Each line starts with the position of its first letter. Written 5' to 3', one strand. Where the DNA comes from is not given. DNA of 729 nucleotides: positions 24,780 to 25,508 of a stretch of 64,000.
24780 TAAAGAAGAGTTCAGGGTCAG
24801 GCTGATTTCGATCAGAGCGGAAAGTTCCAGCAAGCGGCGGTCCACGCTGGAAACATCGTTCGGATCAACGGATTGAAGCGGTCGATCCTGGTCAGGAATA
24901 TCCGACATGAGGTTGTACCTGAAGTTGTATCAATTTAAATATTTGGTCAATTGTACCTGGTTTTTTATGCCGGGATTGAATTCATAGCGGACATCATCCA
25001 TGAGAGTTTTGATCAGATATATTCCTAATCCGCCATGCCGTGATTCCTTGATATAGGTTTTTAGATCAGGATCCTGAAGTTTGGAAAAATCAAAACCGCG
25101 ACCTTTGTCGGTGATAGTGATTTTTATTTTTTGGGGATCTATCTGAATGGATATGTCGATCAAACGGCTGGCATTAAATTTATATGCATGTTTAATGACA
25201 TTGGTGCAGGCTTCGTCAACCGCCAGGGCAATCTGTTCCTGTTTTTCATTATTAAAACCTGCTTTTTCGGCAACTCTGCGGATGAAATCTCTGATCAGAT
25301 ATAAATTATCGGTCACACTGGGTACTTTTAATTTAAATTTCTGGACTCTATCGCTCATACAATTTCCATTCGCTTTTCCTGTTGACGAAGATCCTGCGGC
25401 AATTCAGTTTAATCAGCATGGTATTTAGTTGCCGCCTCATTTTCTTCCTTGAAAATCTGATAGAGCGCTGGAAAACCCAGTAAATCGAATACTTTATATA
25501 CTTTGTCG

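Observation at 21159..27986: Partner-switching module with three paralogous GAF-PP2C input phosphatases but no cognate sigma factor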

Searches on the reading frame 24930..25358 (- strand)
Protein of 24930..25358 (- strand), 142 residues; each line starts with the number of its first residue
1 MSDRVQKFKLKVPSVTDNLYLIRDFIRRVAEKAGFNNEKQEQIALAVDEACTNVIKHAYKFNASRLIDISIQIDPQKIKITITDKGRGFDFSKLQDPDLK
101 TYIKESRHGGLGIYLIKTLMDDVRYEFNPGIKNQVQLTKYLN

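Call 3: search_protein_families(library=pfam, proteins=[window:24930-25358:-], max_evalue=0.01)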
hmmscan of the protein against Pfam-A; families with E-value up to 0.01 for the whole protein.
window:24930-25358:- (142 aa): 2 families
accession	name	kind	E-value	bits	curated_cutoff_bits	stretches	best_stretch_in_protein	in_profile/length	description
PF13581.12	HATPase_c_2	-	6.4e-31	107.4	27.4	1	16-139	5-127/127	Histidine kinase-like ATPase domain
PF02518.31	HATPase_c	-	4.1e-08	34.1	26.4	1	40-126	3-94/111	Histidine kinase-, DNA gyrase B-, and HSP90-like ATPase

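Call 12: find_encoding_contigs(protein=window:24930-25358:-, flank=10000, max_places=10)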
Protein window:24930-25358:- (142 aa): no gene with exactly this product is on record in the collection.

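Call 13: search_protein_families(library=ncbifam, proteins=[window:24930-25358:-], max_evalue=0.001)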
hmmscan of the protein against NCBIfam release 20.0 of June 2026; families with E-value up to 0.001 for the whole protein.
window:24930-25358:- (142 aa): 6 families
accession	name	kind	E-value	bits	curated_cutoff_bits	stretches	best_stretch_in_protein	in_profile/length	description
NF003144.0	PRK04069.1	equivalog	4.8e-31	107.3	145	1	1-142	1-144/161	anti-sigma B factor RsbW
TIGR01924.1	rsbW_low_gc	equivalog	2e-28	98.8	155.05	1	3-142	3-144/159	anti-sigma B factor RsbW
TIGR01925.2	spIIAB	equivalog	3.4e-18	65.9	135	1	7-141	2-136/137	anti-sigma F factor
NF041045.1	RsbA_anti_sig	subfamily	5.1e-09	35.8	210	1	14-128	186-291/303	anti-sigma factor RsbA family regulatory protein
NF033792.0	ActS_PrrB_HisK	equivalog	1.2e-06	27.6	350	1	50-121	315-393/423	ActS/PrrB/RegB family redox-sensitive histidine kinase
NF052443.1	SensHisKinMctS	equivalog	0.00049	18.6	700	1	38-93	355-406/457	two-component system sensor histidine kinase MctS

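Call 14: find_homologous_proteins(query=window:24930-25358:-, max_evalue=1e-10)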
Query window:24930-25358:- (142 aa): 1545 proteins with E <= 1e-10 among 1557 candidates; the best 120 are listed.
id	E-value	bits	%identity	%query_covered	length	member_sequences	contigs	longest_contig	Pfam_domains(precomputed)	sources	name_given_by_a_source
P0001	8.9e-85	299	97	100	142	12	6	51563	PF13581.13,PF02518.32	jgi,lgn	jgi:serine/threonine-protein kinase RsbW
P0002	4.8e-83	294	95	100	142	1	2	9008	PF13581.13,PF02518.32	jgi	jgi:serine/threonine-protein kinase RsbW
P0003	1.1e-81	289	94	100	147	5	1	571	PF13581.13,PF02518.32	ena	-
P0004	1.4e-81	289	94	100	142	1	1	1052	PF13581.13,PF02518.32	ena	-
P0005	3.2e-78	278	90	100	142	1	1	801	PF13581.13,PF02518.32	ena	-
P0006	1.5e-73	263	84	100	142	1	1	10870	PF13581.13,PF02518.32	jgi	jgi:serine/threonine-protein kinase RsbW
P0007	4.9e-67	242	76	99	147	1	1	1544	PF13581.13,PF02518.32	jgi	jgi:serine/threonine-protein kinase RsbW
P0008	2.7e-66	239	74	99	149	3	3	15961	PF13581.13,PF02518.32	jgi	-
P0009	8.5e-66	238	75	99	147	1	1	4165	PF13581.13,PF02518.32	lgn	-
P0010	1.3e-65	237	74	99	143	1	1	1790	PF13581.13,PF02518.32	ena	-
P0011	2.1e-65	237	74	99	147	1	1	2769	PF13581.13,PF02518.32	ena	-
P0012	3.0e-65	236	74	99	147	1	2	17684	PF13581.13,PF02518.32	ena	-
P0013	3.5e-65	236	74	99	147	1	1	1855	PF13581.13,PF02518.32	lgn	-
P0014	6.9e-65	235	74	99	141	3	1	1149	PF13581.13,PF02518.32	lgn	-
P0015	7.7e-65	235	75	99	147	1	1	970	PF13581.13,PF02518.32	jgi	jgi:serine/threonine-protein kinase RsbW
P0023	3.8e-64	232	74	99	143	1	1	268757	PF13581.13,PF02518.32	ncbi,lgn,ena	-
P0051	3.4e-62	226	70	100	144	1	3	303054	PF13581.13,PF02518.32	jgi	jgi:serine/threonine-protein kinase RsbW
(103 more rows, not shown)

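Call 15: find_encoding_contigs(protein=P0001, flank=10000, max_places=3)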
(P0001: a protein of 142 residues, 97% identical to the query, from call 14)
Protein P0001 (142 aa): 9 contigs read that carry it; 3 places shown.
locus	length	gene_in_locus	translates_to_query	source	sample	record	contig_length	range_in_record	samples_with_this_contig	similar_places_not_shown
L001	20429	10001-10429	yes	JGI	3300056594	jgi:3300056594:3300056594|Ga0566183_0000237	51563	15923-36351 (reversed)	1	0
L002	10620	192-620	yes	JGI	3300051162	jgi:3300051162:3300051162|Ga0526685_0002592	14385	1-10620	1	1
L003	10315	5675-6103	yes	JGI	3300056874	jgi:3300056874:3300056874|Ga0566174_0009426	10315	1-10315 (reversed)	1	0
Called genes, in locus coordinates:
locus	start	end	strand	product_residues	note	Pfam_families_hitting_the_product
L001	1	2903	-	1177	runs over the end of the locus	PF07504:FTP (weak), PF20773:InhA-like_MAM, PF18962:Por_Secre_tail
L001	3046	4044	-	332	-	PF00493:MCM (weak), PF20030:bpMoxR, PF00004:AAA (weak), PF07726:AAA_3, PF07728:AAA_5, PF17863:AAA_lid_2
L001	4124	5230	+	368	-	PF21016:RlmN_N, PF04055:Radical_SAM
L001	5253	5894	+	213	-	PF00406:ADK, PF13207:AAA_17, PF17213:Hydin_ADK (faint), PF05191:ADK_lid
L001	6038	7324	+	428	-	-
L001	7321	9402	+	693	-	PF01590:GAF, PF13185:GAF_2, PF13492:GAF_3 (weak), PF07228:SpoIIE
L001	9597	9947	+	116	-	PF01740:STAS, PF13466:STAS_2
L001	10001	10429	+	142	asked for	PF13581:HATPase_c_2, PF02518:HATPase_c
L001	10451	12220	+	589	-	PF01590:GAF (faint), PF13185:GAF_2 (weak), PF13492:GAF_3 (faint), PF07228:SpoIIE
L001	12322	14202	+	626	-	PF01590:GAF, PF13185:GAF_2, PF13492:GAF_3, PF07228:SpoIIE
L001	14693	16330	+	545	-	PF00072:Response_reg, PF00990:GGDEF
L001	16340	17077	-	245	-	PF01553:Acyltransferase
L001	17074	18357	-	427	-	PF02403:Seryl_tRNA_N, PF00587:tRNA-synt_2b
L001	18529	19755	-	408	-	PF00535:Glycos_transf_2, PF10111:Glyco_tranf_2_2 (faint), PF13641:Glyco_tranf_2_3, PF13632:Glyco_trans_2_3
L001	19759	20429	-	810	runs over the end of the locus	PF00953:Glycos_transf_4, PF13727:CoA_binding_3, PF02397:Bac_transf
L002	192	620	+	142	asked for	PF13581:HATPase_c_2, PF02518:HATPase_c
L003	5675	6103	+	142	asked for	PF13581:HATPase_c_2, PF02518:HATPase_c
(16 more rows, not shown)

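Call 16: find_encoding_contigs(protein=P0023, flank=10000, max_places=2)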
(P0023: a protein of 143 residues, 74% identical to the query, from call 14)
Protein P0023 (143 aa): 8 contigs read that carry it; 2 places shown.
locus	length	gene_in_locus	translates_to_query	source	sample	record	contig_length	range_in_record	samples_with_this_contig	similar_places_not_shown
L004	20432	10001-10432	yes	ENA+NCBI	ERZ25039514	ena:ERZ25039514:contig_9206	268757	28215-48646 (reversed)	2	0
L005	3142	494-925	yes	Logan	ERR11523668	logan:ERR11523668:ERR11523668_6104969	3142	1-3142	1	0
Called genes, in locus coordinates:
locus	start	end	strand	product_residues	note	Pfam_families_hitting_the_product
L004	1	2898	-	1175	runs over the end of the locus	PF02128:Peptidase_M36 (weak), PF20773:InhA-like_MAM, PF18962:Por_Secre_tail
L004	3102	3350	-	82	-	PF17863:AAA_lid_2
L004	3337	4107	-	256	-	PF20030:bpMoxR, PF07726:AAA_3, PF07728:AAA_5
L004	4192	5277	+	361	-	PF21016:RlmN_N, PF04055:Radical_SAM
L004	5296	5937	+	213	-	PF00406:ADK, PF13207:AAA_17, PF17213:Hydin_ADK (faint), PF05191:ADK_lid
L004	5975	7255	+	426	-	-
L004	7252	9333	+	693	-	PF01590:GAF (weak), PF13185:GAF_2, PF07228:SpoIIE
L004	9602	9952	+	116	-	PF01740:STAS, PF13466:STAS_2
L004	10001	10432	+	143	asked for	PF13581:HATPase_c_2, PF02518:HATPase_c (weak)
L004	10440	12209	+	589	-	PF01590:GAF (faint), PF13185:GAF_2 (faint), PF13492:GAF_3 (faint), PF07228:SpoIIE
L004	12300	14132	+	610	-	PF01590:GAF, PF13185:GAF_2, PF13492:GAF_3, PF07228:SpoIIE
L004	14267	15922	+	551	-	PF00072:Response_reg, PF00990:GGDEF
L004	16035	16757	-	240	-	PF01553:Acyltransferase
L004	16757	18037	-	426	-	PF02403:Seryl_tRNA_N, PF00587:tRNA-synt_2b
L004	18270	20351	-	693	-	PF00535:Glycos_transf_2, PF13641:Glyco_tranf_2_3, PF13712:Glyco_tranf_2_5 (faint), PF13632:Glyco_trans_2_3 (weak), PF13727:CoA_binding_3, PF02397:Bac_transf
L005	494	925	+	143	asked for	PF13581:HATPase_c_2, PF02518:HATPase_c (weak)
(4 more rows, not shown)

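Call 17: find_encoding_contigs(protein=P0051, flank=10000, max_places=2)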
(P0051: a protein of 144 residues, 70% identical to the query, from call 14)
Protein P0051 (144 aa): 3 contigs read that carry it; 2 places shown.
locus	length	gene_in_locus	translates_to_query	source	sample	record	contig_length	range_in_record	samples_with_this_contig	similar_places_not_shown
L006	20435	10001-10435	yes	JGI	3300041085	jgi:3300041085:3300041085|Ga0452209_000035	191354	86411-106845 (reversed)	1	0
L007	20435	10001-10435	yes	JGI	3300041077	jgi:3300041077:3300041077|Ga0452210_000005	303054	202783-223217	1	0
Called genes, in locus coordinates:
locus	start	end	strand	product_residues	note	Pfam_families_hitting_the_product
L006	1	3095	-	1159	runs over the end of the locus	PF07504:FTP (faint), PF20773:InhA-like_MAM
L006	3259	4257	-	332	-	PF20030:bpMoxR, PF00004:AAA (weak), PF07726:AAA_3, PF07728:AAA_5, PF17863:AAA_lid_2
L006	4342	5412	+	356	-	PF21016:RlmN_N, PF04055:Radical_SAM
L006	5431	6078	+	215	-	PF00406:ADK, PF13207:AAA_17, PF17213:Hydin_ADK (faint), PF05191:ADK_lid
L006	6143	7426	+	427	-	-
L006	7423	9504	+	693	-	PF01590:GAF, PF13185:GAF_2, PF13492:GAF_3 (weak), PF07228:SpoIIE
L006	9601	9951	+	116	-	PF01740:STAS, PF13466:STAS_2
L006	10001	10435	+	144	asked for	PF13581:HATPase_c_2, PF02518:HATPase_c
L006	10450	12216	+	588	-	PF01590:GAF (faint), PF13185:GAF_2 (faint), PF13492:GAF_3 (faint), PF07228:SpoIIE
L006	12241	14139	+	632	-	PF01590:GAF, PF13185:GAF_2, PF13492:GAF_3, PF07228:SpoIIE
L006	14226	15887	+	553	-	PF00072:Response_reg, PF00990:GGDEF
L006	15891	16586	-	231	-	PF01553:Acyltransferase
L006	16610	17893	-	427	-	PF02403:Seryl_tRNA_N, PF00587:tRNA-synt_2b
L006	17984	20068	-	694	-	PF00535:Glycos_transf_2, PF10111:Glyco_tranf_2_2 (faint), PF13641:Glyco_tranf_2_3, PF13632:Glyco_trans_2_3 (faint), PF13727:CoA_binding_3, PF02397:Bac_transf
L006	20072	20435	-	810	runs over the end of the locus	PF00953:Glycos_transf_4, PF13727:CoA_binding_3, PF02397:Bac_transf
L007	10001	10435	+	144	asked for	PF13581:HATPase_c_2, PF02518:HATPase_c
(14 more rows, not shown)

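Call 25: search_protein_representatives(protein=window:24930-25358:-)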
Query: 142 residues. Proteins with E-value up to 0.001 (for the whole library): 17268; up to 1e-10: 2400; up to 1e-30: 17. The best 150 are listed.
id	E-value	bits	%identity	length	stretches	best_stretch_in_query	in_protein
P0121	5.5e-43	162.3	56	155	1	3-141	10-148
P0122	2.1e-42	160.4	59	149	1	7-140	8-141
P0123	3.8e-37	143.4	36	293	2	10-139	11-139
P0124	7.3e-37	142.5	46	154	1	4-141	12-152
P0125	9.3e-37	142.2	53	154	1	7-141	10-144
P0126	2.4e-35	137.6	50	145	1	3-141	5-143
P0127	2.3e-34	134.4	45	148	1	5-141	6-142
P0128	1.7e-33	131.6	48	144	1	7-141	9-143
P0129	2.4e-33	131.1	46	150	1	3-141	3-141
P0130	5.6e-33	130.0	44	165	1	2-141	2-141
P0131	5.9e-33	129.9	47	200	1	6-141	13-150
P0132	1.3e-32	128.8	49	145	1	7-141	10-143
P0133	4.2e-32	127.1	45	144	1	5-141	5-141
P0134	6.8e-32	126.4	46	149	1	5-141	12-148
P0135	9.6e-32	125.9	52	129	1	26-141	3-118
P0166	3.3e-26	108.0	41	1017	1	4-139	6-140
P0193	1.9e-23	99.1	46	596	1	16-136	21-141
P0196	2.4e-23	98.8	46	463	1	9-126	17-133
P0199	3.3e-23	98.3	41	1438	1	6-132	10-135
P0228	7.6e-22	93.9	42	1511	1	8-130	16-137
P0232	1.1e-21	93.4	41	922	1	4-140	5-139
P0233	1.2e-21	93.3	43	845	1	10-139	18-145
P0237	1.7e-21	92.8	38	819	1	5-141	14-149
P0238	1.9e-21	92.7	39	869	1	5-141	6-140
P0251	5.7e-21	91.1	40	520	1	7-140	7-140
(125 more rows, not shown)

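Call 27: find_related_loci(query=A1, collection=genome_contigs, flank=10000)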
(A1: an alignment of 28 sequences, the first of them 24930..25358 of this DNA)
Query A1 (142 aa) in genome_contigs; peptide patterns used: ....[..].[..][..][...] (x = any residue, [..] = any of these).
599 stretches matched a pattern (row limit reached: there are more); 597 encode a relative of the query (tblastn E <= 1e-3); the best 80 are kept; 80 distinct loci.
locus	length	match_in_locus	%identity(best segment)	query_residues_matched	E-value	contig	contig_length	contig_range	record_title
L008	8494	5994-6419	72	1-142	2e-68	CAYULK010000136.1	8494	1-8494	MAG TPA_asm: uncultured Calditrichota bacterium isolate SRP128015_co2_49 genome assembly, contig: NODE_6959_length_8494_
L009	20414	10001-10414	59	4-141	5e-57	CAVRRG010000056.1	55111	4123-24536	MAG: Calditrichota bacterium isolate MFD03551.bin.2.35 genome assembly, contig: contig_75968, whole genome shotgun seque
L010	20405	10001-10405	60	7-141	2e-55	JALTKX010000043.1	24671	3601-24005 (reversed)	MAG: Calditrichia bacterium isolate S139_maxbin2_scaf2bin.257 S139_NODE_1398_length_24671_cov_11.438030, whole genome sh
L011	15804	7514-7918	59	7-141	7e-55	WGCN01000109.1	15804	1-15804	MAG: Calditrichales bacterium isolate S144_8_esom k151_302926, whole genome shotgun sequence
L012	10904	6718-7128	59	6-142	7e-54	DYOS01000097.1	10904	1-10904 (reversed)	MAG TPA_asm: Caldithrix sp. isolate SulCav_GS09_5_48_20 SulCav_GS09_5_9857_length_10904_cov_11_634805, whole genome shot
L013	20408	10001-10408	59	6-141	3e-52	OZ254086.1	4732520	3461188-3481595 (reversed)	MAG: Calditrichales bacterium isolate 9af047bb-fff5-47c5-8bde-b903f089fbd6 genome assembly, chromosome: 1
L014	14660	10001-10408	57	6-141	4e-52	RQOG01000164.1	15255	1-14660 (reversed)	MAG: Calditrichaeota bacterium isolate Zgenome_0002 k87_6937675, whole genome shotgun sequence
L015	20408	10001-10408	56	6-141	8e-50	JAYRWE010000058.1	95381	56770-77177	MAG: bacterium isolate NJ_NJASGE3bin.37 k141_682310, whole genome shotgun sequence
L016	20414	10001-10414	54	4-141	2e-49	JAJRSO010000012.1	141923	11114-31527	MAG: Calditrichota bacterium isolate Dive96_bin1.111 k141_909172, whole genome shotgun sequence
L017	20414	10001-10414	56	6-141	4e-49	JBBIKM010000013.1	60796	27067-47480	MAG: bacterium isolate BQS170218_bin_186 NODE_230_length_60796_cov_5.234553, whole genome shotgun sequence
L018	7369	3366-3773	55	6-141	4e-49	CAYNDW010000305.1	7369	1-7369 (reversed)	MAG TPA_asm: uncultured Cytophagia bacterium isolate binchicken_co248_448 genome assembly, contig: NODE_15926_length_736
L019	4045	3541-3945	56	7-141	2e-47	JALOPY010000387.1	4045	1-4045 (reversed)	MAG: bacterium isolate Prado141 scaffold_65677, whole genome shotgun sequence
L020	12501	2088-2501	51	5-142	8e-47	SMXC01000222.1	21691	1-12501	MAG: Caldithrix sp. isolate N075bin58 k141_961431, whole genome shotgun sequence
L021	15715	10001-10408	54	6-141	8e-47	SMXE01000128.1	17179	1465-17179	MAG: Caldithrix sp. isolate CR04bin15 k141_1175089, whole genome shotgun sequence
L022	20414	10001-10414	54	5-141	2e-46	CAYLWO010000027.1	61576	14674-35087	MAG TPA_asm: uncultured Cytophagia bacterium isolate binchicken_co66_61 genome assembly, contig: NODE_901_length_61576_c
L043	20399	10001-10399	53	9-141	1e-41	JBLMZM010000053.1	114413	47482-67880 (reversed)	MAG: Ignavibacteriales bacterium isolate MAG203 PRJNA951521_bin6_renamed_55, whole genome shotgun sequence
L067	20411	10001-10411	52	5-141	1e-38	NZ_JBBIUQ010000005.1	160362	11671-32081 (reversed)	MAG: Ignavibacterium sp. isolate EPF170215_bin_57 NODE_77_length_160362_cov_10.0728, whole genome shotgun sequence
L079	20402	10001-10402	51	9-142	1e-38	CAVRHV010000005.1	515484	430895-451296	MAG: uncultured Ignavibacteria bacterium isolate MFD05684.bin.2.86 genome assembly, contig: contig_13382, whole genome s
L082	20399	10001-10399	50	9-141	5e-38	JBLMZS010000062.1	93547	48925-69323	MAG: Bacteroidota bacterium isolate MAG197 PRJNA951521_bin54_renamed_61, whole genome shotgun sequence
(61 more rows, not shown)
